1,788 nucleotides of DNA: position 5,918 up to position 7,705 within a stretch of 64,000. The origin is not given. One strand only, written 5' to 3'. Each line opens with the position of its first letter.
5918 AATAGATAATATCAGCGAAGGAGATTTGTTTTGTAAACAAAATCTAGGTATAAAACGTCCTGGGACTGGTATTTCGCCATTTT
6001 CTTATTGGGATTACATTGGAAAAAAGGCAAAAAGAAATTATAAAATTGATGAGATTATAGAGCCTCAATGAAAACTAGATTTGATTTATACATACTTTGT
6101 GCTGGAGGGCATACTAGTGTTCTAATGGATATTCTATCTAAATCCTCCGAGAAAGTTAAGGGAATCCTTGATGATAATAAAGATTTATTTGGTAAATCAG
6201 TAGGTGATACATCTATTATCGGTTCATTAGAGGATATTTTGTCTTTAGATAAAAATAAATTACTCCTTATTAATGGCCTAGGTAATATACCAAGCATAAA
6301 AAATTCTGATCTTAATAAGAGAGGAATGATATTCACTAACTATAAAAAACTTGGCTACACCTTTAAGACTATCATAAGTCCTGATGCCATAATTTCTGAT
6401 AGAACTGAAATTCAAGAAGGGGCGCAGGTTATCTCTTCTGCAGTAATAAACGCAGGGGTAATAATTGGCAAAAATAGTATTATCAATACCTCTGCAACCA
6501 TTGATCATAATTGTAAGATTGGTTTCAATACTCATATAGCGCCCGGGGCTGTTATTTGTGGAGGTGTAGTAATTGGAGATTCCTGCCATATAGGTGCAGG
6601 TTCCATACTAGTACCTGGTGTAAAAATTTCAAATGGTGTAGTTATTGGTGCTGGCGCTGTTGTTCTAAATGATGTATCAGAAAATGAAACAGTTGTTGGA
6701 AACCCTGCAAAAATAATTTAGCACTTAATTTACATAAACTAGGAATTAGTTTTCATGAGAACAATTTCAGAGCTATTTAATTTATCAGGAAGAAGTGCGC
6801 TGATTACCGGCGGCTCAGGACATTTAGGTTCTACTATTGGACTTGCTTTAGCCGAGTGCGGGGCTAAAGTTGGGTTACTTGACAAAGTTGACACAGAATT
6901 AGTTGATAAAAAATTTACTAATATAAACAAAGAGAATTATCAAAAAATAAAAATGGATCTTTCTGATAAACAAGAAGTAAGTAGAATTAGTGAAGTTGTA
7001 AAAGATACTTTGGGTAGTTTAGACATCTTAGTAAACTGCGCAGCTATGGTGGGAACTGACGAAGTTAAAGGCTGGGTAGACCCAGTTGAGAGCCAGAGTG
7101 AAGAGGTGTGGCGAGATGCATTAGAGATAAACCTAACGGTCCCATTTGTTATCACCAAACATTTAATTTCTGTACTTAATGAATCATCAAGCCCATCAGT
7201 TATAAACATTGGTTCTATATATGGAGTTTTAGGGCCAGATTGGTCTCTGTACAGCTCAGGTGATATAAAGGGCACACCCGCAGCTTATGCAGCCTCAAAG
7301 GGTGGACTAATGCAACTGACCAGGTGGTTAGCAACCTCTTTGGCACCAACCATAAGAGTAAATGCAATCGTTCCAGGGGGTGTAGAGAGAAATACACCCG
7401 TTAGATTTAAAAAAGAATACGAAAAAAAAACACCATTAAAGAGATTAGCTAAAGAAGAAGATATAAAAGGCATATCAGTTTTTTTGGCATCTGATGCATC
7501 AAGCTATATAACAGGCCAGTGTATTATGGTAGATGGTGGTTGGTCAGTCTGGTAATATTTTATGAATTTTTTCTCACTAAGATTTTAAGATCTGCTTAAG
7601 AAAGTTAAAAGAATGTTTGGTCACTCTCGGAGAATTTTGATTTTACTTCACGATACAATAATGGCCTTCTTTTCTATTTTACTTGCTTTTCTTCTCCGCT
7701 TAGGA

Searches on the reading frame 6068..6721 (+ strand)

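Call 54: search_protein_families(library=pfam, proteins=[window:6068-6721:+], max_evalue=0.00001)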
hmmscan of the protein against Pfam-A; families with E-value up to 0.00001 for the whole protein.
window:6068-6721:+ (217 aa): 4 families
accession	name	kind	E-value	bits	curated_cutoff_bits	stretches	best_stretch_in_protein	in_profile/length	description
PF25084.1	LbH_EIF2B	-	2.2e-18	66.6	54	2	98-193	13-105/105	EIF2B subunit epsilon LbH domain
PF00132.30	Hexapep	-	1.1e-16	60.1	27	2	148-181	1-34/36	Bacterial transferase hexapeptide (six repeats)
PF17836.7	PglD_N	-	6.7e-06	27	23.4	0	7-73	2-67/78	PglD N-terminal domain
PF14602.12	Hexapep_2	-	8.1e-06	25.9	27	0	167-199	2-32/34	Hexapeptide repeat of succinyl-transferase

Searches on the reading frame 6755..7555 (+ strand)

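Call 54: search_protein_families(library=pfam, proteins=[window:6755-7555:+], max_evalue=0.00001)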
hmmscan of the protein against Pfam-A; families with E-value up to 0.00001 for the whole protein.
window:6755-7555:+ (266 aa): 2 families
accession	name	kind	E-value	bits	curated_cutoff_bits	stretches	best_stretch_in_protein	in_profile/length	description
PF13561.12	adh_short_C2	-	7e-42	144.1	27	1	25-264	9-236/236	Enoyl-(Acyl carrier protein) reductase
PF00106.31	adh_short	-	1.1e-33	116.9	26.6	1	15-216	3-186/195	short chain dehydrogenase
